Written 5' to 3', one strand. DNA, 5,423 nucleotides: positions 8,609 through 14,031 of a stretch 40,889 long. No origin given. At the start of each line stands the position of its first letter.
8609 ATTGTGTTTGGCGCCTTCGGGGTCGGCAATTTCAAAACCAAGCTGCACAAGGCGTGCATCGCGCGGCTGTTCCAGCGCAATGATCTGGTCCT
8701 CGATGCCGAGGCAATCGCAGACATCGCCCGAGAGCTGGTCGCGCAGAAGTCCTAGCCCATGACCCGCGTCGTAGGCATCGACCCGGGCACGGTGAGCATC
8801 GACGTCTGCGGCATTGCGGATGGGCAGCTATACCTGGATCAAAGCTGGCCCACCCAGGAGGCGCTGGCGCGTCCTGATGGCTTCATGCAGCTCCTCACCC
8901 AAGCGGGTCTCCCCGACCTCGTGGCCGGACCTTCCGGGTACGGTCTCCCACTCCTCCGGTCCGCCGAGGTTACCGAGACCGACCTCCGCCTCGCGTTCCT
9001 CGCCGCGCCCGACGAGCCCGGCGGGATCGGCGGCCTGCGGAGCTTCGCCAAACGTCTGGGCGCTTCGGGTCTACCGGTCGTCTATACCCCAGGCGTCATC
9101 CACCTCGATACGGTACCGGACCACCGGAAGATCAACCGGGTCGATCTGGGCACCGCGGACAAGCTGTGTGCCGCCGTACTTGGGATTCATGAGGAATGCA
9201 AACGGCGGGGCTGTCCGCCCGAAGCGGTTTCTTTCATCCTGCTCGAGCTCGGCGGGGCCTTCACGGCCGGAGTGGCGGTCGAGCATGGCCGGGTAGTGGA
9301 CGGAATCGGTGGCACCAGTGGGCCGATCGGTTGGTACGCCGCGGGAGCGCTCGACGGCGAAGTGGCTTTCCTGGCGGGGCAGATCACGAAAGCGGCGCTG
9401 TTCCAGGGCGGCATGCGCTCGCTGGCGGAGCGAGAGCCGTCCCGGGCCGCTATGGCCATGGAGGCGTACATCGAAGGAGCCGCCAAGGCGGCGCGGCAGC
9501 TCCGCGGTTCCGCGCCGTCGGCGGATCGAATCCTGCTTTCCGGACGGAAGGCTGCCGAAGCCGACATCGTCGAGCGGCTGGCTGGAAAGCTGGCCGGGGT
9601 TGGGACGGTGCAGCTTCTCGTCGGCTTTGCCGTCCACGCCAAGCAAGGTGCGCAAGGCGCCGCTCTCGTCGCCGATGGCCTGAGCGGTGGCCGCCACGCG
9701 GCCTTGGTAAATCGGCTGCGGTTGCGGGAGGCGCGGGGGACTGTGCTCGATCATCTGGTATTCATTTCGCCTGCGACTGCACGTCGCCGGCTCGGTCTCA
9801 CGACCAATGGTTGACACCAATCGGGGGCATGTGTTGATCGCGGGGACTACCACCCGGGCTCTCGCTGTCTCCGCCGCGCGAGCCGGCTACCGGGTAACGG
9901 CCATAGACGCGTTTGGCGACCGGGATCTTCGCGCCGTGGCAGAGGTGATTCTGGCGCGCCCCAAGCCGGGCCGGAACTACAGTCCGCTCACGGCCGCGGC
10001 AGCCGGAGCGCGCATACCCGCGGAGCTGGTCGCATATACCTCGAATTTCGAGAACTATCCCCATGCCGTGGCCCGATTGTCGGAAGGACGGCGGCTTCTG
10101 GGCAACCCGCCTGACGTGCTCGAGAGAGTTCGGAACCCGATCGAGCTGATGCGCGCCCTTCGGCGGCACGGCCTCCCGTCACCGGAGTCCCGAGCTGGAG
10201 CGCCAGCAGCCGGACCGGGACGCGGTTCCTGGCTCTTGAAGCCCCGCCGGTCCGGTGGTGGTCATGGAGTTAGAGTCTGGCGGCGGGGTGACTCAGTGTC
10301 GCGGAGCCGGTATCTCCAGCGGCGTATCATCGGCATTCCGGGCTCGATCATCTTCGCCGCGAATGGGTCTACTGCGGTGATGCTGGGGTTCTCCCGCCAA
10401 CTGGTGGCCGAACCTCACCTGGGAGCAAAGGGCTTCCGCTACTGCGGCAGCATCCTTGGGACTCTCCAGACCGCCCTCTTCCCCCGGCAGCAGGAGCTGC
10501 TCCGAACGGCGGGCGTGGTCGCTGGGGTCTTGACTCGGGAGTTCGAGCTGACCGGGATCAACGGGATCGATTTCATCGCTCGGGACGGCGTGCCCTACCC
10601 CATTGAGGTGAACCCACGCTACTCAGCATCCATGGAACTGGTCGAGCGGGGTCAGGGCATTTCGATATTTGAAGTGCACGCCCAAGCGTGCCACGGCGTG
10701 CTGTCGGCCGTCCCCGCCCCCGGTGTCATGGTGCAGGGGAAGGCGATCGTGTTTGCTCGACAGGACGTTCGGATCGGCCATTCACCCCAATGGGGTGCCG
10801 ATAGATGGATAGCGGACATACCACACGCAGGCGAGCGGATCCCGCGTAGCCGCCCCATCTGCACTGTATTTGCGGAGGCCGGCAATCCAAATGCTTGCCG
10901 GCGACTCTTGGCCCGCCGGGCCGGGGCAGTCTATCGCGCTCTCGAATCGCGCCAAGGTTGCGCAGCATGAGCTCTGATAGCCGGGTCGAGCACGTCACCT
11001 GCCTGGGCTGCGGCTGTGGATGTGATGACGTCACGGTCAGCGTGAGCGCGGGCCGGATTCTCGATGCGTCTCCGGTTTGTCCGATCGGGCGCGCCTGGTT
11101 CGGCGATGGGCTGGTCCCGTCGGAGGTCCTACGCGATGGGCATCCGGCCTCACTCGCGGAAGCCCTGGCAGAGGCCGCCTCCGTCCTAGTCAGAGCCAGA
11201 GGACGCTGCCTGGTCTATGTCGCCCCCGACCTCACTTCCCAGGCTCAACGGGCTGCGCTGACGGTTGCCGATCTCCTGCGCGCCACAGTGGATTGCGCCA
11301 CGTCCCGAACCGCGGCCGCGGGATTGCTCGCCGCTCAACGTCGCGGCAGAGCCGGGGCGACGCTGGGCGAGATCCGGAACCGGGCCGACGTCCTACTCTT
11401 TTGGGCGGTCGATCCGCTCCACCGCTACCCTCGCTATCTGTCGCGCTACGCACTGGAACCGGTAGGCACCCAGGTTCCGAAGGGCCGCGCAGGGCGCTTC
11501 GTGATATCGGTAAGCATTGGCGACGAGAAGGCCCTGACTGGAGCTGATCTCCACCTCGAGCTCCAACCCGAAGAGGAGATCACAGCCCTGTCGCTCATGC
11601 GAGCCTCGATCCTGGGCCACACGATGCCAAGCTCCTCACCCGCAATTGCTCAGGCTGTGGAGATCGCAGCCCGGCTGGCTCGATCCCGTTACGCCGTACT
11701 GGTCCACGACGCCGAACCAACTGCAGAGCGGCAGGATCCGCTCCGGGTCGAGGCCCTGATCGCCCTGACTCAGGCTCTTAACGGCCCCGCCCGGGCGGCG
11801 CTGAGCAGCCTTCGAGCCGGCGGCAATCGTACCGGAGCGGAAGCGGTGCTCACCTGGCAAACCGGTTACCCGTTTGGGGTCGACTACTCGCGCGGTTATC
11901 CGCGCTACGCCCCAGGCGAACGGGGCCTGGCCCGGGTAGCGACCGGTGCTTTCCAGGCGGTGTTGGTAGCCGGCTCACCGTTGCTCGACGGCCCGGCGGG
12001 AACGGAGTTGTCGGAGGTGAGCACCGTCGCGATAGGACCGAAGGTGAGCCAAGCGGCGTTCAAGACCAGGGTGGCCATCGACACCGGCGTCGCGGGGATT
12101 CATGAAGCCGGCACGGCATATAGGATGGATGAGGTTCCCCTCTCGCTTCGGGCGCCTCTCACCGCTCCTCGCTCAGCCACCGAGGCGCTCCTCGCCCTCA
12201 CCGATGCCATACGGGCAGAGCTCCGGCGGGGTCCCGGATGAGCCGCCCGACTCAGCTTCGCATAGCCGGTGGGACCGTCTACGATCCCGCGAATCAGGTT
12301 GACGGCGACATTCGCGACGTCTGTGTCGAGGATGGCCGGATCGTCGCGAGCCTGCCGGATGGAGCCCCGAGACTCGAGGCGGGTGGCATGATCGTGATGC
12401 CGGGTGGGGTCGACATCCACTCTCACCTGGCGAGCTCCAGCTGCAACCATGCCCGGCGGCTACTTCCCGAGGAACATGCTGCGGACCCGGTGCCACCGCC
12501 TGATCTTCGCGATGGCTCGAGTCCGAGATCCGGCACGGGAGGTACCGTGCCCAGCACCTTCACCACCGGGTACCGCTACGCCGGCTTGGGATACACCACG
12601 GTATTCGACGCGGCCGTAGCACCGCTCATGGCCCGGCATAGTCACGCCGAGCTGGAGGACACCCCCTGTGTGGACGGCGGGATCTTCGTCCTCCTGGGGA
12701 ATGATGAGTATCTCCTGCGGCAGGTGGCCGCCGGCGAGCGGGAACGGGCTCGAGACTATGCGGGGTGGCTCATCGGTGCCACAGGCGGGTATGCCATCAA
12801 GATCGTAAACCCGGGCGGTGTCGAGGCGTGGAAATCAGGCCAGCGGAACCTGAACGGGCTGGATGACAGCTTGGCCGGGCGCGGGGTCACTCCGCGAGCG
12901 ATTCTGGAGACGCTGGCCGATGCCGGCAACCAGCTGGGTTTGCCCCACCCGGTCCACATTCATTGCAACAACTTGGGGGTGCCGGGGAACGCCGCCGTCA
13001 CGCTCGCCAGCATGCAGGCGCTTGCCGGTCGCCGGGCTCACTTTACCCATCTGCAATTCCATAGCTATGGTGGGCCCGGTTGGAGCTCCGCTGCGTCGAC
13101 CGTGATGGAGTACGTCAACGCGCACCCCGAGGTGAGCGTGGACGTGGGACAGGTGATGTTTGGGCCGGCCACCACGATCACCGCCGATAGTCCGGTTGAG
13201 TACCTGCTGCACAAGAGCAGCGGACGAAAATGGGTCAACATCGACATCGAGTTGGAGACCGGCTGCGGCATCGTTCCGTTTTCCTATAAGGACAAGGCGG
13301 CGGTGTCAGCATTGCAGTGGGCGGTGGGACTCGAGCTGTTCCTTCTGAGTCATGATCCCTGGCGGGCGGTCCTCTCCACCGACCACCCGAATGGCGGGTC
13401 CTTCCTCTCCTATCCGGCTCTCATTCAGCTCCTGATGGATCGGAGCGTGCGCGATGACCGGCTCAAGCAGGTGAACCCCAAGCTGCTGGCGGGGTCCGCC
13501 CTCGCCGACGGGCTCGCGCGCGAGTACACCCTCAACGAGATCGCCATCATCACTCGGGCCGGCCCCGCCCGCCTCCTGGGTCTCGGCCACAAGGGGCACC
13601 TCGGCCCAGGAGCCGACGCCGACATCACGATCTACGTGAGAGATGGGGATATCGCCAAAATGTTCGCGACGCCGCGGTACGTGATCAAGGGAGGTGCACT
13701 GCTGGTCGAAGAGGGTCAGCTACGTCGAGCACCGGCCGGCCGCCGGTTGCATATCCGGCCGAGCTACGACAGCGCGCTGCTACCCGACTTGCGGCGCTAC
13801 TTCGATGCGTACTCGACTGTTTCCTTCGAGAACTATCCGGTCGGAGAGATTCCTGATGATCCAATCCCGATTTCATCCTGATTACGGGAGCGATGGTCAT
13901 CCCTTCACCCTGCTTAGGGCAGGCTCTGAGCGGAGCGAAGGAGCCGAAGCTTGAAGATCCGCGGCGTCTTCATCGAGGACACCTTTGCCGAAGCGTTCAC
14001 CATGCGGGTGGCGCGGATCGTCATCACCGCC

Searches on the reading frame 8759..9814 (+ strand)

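Call 9: search_protein_families(library=ncbifam, proteins=[window:8759-9814:+], max_evalue=1e-10)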
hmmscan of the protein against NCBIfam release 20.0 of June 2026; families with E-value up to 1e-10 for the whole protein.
window:8759-9814:+ (351 aa): 0 families

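Call 45: search_protein_families(library=pfam, proteins=[window:8759-9814:+], max_evalue=0.00001)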
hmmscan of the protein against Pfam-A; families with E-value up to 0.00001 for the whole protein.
window:8759-9814:+ (351 aa): 1 family
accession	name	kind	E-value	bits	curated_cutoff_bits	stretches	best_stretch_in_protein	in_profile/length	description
PF07318.18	DUF1464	-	7.7e-84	282.1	23.5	1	6-333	1-325/327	Protein of unknown function (DUF1464)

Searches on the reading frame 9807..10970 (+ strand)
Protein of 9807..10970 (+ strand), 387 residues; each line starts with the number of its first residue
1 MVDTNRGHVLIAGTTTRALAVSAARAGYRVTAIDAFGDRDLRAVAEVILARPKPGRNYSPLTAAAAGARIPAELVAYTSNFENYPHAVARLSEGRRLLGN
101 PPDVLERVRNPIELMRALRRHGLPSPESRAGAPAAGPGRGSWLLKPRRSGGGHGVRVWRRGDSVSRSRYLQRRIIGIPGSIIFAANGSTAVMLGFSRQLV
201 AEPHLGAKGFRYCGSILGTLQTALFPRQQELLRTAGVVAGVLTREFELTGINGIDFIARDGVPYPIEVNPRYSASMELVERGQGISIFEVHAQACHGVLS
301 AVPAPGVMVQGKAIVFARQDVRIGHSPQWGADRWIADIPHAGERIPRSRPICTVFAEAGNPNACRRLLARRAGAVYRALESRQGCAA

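Call 9: search_protein_families(library=ncbifam, proteins=[window:9807-10970:+], max_evalue=1e-10)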
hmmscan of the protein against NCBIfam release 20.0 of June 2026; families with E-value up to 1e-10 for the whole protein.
window:9807-10970:+ (387 aa): 0 families

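Call 45: search_protein_families(library=pfam, proteins=[window:9807-10970:+], max_evalue=0.00001)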
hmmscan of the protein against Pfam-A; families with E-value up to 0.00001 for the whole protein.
window:9807-10970:+ (387 aa): 1 family
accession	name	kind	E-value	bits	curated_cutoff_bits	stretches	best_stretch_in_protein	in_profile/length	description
PF02655.19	ATP-grasp_3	-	5.4e-20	72.5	23.2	1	112-275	5-160/160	ATP-grasp domain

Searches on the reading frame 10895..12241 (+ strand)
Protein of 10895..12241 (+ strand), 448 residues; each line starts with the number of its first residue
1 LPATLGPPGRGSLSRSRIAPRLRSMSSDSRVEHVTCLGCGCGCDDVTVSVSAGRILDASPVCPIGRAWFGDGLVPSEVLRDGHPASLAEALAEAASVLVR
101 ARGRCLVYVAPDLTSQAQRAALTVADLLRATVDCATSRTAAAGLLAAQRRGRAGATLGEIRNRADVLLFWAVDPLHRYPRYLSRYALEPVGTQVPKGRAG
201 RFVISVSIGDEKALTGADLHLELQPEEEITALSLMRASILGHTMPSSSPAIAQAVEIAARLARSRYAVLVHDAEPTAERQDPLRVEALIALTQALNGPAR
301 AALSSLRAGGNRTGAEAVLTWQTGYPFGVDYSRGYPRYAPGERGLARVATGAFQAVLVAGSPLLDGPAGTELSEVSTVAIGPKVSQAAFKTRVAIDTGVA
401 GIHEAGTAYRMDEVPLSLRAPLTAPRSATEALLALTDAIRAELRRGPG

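Call 9: search_protein_families(library=ncbifam, proteins=[window:10895-12241:+], max_evalue=1e-10)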
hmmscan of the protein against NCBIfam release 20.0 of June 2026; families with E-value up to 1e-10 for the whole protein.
window:10895-12241:+ (448 aa): 1 family
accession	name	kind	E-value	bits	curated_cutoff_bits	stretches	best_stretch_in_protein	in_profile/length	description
TIGR03129.1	one_C_dehyd_B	equivalog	3.2e-81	273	327.8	1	34-433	2-414/421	formylmethanofuran dehydrogenase subunit B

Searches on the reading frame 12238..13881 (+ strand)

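Call 9: search_protein_families(library=ncbifam, proteins=[window:12238-13881:+], max_evalue=1e-10)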
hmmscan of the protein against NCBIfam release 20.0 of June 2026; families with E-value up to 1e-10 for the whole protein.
window:12238-13881:+ (547 aa): 4 families
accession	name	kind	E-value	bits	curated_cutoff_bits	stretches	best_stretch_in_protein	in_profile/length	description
TIGR03121.1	one_C_dehyd_A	equivalog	1.6e-200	667.1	392.75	1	7-537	2-549/556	formylmethanofuran dehydrogenase subunit A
NF042911.1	FMH_DH_FwdA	exception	1.3e-156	522.4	950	1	9-537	4-555/569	tungsten-dependent formylmethanofuran dehydrogenase subunit FwdA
NF006689.0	PRK09237.1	equivalog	1.7e-11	43.3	371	0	7-64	5-66/383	amidohydrolase/deacetylase family metallohydrolase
NF009941.0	PRK13404.1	subfamily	2.1e-11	43.1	647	0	9-70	8-69/478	dihydropyrimidinase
